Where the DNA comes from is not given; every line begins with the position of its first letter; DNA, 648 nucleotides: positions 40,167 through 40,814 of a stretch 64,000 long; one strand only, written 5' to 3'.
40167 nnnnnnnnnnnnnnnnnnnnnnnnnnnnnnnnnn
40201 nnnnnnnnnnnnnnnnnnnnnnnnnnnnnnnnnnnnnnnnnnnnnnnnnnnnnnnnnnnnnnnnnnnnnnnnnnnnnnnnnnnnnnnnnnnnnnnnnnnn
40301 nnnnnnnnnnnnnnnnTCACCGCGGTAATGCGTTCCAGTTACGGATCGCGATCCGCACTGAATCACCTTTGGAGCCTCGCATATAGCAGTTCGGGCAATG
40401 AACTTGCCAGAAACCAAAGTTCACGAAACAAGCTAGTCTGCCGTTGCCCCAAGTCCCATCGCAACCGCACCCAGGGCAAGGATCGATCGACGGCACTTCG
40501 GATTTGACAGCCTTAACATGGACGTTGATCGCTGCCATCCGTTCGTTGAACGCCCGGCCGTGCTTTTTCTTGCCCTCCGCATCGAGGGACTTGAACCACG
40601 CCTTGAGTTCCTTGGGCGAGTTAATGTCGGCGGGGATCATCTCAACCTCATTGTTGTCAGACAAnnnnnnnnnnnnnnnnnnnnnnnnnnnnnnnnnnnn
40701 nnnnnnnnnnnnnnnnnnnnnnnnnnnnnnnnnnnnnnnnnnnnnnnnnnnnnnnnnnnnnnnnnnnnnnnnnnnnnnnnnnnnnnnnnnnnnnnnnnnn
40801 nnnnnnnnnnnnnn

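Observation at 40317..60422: Anti-restriction set: two to three Lar-like zinc-ribbon proteins plus a C5-cytosine methyltransferase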

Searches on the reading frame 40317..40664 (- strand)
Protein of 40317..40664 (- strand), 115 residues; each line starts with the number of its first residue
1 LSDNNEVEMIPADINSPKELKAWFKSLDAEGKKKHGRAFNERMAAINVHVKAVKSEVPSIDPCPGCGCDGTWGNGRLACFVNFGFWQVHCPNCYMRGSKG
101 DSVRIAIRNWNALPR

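Call 3: search_protein_families(library=pfam, proteins=[window:40317-40664:-], max_evalue=10)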
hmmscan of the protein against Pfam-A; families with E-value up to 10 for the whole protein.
window:40317-40664:- (115 aa): 1 family
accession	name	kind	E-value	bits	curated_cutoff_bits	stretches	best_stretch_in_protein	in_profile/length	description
PF14354.12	Lar_restr_allev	-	3.9e-06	27.4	28.6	1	60-111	3-55/58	Restriction alleviation protein Lar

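Call 4: search_protein_families(library=phrogs, proteins=[window:40317-40664:-], max_evalue=1)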
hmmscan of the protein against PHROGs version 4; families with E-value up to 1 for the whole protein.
window:40317-40664:- (115 aa): 3 families
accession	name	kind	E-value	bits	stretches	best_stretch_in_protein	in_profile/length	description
phrog_599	-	moron, auxiliary metabolic gene and host takeover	1.1e-05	26.7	1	48-111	62-124/262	Lar-like restriction alleviation protein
phrog_25323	-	unknown function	0.0066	17.4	1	33-95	58-110/159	-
phrog_31552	-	unknown function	0.29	12.4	1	62-101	43-82/108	-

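Call 6: find_homologous_proteins(query=window:40317-40664:-, max_evalue=0.01)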
Query window:40317-40664:- (115 aa): 2 proteins with E <= 0.01 among 3 candidates.
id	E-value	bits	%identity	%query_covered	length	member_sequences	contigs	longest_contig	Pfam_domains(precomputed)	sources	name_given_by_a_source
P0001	6.1e-71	254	100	93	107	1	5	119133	-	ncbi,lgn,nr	ncbi:MAG: hypothetical protein P4L67_05030 [Candidatus Pacebacteria bacterium]|nr:hypothetical prote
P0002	1.7e-19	88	47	93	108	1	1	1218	-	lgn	-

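Call 13: search_protein_families(library=pfam, proteins=[P0002], max_evalue=10)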
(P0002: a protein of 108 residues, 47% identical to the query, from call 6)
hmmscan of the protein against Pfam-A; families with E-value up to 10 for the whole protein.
P0002 (108 aa): 3 families
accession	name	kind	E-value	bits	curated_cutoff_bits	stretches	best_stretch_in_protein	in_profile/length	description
PF14354.12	Lar_restr_allev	-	0.0072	17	28.6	1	55-100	5-56/58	Restriction alleviation protein Lar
PF12511.13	DUF3716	-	0.089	13.2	22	1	44-67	32-55/59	Protein of unknown function (DUF3716)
PF13248.11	Zn_ribbon_3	-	0.22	11.5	27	1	55-63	4-13/26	zinc-ribbon domain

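Call 15: find_encoding_contigs(protein=P0001, flank=10000, max_places=6)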
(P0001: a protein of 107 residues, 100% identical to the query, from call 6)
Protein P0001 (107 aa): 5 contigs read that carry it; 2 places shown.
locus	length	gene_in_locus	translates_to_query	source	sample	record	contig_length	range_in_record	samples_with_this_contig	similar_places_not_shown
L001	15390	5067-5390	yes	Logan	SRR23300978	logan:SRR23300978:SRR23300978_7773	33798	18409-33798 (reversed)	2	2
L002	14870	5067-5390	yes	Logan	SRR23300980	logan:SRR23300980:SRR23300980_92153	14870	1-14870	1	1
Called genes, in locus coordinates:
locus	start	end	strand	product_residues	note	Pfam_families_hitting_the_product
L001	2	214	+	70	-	?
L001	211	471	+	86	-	PF00145:DNA_methylase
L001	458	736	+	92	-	-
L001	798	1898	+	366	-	-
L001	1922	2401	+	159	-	-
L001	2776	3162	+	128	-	-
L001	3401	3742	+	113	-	-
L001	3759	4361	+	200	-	PF00436:SSB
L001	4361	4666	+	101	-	PF24729:Acb2_Tad1_hairpin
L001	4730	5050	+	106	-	-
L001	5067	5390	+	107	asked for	-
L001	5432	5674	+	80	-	-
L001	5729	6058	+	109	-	-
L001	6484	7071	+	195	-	-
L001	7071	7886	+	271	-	-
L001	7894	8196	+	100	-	-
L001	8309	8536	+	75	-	-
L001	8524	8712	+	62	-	-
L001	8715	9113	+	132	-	-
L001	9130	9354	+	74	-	-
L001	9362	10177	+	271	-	PF03592:Terminase_2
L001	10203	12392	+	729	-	PF03237:Terminase_6N, PF17289:Terminase_6C (weak)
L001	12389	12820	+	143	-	-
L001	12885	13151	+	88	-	-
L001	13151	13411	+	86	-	-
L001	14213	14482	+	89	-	-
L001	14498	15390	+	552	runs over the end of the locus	PF04860:Phage_portal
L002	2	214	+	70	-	?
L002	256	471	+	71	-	PF00145:DNA_methylase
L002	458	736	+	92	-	-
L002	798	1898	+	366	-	-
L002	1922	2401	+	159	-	-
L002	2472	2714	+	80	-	-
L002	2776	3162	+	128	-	-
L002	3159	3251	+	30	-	-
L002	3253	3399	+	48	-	-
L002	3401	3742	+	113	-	-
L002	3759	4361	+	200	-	PF00436:SSB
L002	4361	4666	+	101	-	PF24729:Acb2_Tad1_hairpin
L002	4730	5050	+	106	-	-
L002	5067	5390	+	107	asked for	-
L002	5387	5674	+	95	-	-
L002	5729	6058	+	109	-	-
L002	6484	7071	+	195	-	-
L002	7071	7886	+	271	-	-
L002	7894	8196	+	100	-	-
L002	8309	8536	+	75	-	-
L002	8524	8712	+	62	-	-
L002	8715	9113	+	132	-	-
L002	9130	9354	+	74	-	-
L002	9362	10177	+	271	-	PF03592:Terminase_2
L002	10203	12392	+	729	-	PF03237:Terminase_6N, PF17289:Terminase_6C (weak)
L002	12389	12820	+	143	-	-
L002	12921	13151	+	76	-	-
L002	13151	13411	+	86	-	-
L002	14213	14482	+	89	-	-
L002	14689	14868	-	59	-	?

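Call 17: search_protein_representatives(alignment_id=A1)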
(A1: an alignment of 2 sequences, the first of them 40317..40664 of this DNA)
Query: 2 sequences, 121 profile positions. Proteins with E-value up to 0.001 (for the whole library): 54; up to 1e-10: 4; up to 1e-30: 2. The best 54 are listed.
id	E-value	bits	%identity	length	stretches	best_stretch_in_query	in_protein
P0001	9.0e-63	225.9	-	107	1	9-116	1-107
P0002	5.3e-60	216.9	-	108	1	9-121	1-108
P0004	7.0e-12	61.6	-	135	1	7-50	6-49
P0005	1.4e-11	60.6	-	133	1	9-52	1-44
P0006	1.4e-09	54.1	-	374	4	56-117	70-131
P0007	5.4e-09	52.3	-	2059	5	29-71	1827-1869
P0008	7.3e-09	51.8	-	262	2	61-116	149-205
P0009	6.1e-08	48.9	-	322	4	27-114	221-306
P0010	8.2e-07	45.2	-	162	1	37-118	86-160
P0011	1.3e-06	44.6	-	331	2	61-117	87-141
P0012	9.2e-06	41.8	-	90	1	60-118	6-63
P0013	9.5e-06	41.8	-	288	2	54-115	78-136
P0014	1.1e-05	41.6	-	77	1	62-118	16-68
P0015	1.5e-05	41.1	-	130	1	62-117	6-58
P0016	2.8e-05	40.3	-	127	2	50-113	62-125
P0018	4.6e-05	39.6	-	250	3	63-119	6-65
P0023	1.2e-04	38.3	-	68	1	59-118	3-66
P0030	2.0e-04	37.5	-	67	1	62-118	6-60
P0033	3.5e-04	36.7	-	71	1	62-119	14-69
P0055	9.9e-04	35.3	-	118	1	58-116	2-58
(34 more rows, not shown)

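Call 21: search_protein_families(library=pfam, alignment_id=A2, max_evalue=0.001)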
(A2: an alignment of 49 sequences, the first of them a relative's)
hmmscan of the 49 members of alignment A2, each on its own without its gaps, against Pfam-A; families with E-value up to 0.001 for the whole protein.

A. member 1, P0012 (90 aa): 1 family
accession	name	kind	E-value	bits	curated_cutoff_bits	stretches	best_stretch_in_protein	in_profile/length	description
PF14354.12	Lar_restr_allev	-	1e-07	32.5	28.6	1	4-58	1-56/58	Restriction alleviation protein Lar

B. families by the number of members that match (of 49 scanned): 12 families
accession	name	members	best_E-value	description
PF14354.12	Lar_restr_allev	42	1.3e-22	Restriction alleviation protein Lar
PF04448.17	DUF551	3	1.6e-16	Protein of unknown function (DUF551)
PF08274.17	Zn_Ribbon_YjdM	2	1.4e-05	PhnA Zinc-Ribbon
PF23451.1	Zn_ribbon_PaaD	2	0.00037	PaaD zinc beta ribbon domain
PF04957.18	RMF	1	1.7e-12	Ribosome modulation factor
PF19220.6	Rod_CreS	1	6.8e-06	Crescentin, rod domain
PF10473.14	CENP-F_leu_zip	1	0.00011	Leucine-rich repeats of kinetochore protein Cenp-F/LEK1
PF08394.17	Arc_trans_TRASH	1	0.00026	Archaeal TRASH domain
PF08273.17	Zn_Ribbon_Prim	1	0.00053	Zinc-binding domain of primase-helicase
PF24460.1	DUF7575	1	0.00061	Domain of unknown function (DUF7575)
PF19769.4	CPxCG_zf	1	0.00064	CPxCG-related zinc finger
PF09723.15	Zn_ribbon_8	1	0.00067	Zinc ribbon domain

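Call 65: search_protein_families(library=ncbifam, proteins=[window:40317-40664:-], max_evalue=0.01)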
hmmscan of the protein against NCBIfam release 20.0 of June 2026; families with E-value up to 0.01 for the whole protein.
window:40317-40664:- (115 aa): 1 family
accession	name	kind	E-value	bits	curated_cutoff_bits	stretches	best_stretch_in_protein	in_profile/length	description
TIGR03655.1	anti_R_Lar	subfamily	0.0022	18.2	39.6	1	61-111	2-52/55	Lar family restriction alleviation protein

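Call 72: find_encoding_contigs(protein=P0030, flank=6000, max_places=4)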
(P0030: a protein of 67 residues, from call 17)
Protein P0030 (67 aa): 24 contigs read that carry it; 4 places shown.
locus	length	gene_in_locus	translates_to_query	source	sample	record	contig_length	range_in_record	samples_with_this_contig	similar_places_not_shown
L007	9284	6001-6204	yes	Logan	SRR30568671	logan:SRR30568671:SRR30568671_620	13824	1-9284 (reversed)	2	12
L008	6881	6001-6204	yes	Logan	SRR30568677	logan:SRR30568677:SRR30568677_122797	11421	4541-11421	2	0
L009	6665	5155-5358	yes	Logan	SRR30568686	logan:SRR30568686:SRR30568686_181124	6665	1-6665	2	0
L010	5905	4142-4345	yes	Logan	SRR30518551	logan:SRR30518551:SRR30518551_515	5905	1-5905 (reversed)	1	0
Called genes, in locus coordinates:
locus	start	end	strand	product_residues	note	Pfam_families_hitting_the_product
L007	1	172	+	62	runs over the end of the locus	-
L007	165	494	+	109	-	-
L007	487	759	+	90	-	-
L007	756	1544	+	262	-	-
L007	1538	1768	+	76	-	-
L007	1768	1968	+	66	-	-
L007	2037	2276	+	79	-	-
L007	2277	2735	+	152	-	PF01503:PRA-PH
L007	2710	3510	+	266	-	PF13392:HNH_3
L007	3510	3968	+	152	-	-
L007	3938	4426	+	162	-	-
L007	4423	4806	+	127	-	-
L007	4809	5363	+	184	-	PF04542:Sigma70_r2, PF08281:Sigma70_r4_2 (weak), PF04545:Sigma70_r4 (weak)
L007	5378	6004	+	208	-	PF04545:Sigma70_r4 (faint)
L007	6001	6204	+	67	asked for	-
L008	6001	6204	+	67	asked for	-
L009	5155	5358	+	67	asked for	-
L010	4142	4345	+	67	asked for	-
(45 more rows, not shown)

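Call 79: find_encoding_contigs(protein=P0023, flank=4000, max_places=3)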
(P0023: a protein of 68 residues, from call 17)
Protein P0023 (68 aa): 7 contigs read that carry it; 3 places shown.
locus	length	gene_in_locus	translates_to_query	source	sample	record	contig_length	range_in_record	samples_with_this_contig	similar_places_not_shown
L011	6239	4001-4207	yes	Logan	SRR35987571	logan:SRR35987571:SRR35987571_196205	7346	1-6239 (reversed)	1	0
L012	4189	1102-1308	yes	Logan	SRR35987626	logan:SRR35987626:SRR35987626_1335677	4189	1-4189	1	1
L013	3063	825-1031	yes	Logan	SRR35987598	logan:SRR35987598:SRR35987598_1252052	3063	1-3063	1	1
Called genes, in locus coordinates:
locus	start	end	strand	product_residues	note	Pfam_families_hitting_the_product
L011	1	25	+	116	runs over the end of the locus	PF27050:Phage_P22_Y8K6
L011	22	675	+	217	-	-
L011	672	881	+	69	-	-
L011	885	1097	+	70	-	-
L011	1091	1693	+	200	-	-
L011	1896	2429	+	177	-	-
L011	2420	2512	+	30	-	-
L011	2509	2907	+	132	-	-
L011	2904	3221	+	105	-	-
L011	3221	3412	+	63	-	-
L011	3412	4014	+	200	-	-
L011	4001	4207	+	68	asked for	PF14354:Lar_restr_allev (weak)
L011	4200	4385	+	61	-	-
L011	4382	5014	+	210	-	-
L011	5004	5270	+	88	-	-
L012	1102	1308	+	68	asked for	PF14354:Lar_restr_allev (weak)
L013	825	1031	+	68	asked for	PF14354:Lar_restr_allev (weak)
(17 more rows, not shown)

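Call 80: find_encoding_contigs(protein=P0055, flank=4000, max_places=3)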
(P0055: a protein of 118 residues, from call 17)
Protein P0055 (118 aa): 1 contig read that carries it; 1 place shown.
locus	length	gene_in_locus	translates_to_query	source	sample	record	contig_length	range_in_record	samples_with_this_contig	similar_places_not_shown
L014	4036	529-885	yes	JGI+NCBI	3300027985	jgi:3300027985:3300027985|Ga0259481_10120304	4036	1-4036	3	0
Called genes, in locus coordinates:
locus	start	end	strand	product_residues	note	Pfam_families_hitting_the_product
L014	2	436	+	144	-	?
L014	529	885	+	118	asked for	PF14354:Lar_restr_allev (weak)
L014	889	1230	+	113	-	-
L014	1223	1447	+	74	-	-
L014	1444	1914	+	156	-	-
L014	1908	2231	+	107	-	-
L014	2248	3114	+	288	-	PF00589:Phage_integrase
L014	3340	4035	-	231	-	?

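Call 83: find_encoding_contigs(protein=P0004, flank=6000, max_places=3)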
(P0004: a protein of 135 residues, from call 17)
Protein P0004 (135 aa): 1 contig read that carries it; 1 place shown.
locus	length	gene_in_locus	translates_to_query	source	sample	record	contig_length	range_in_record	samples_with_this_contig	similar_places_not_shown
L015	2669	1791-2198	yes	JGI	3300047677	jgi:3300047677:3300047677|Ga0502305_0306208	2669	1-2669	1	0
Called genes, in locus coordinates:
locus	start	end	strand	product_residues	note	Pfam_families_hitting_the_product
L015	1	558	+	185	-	?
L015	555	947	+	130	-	-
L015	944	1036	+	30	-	-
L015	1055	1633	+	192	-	PF00436:SSB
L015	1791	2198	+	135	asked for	-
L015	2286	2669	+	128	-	?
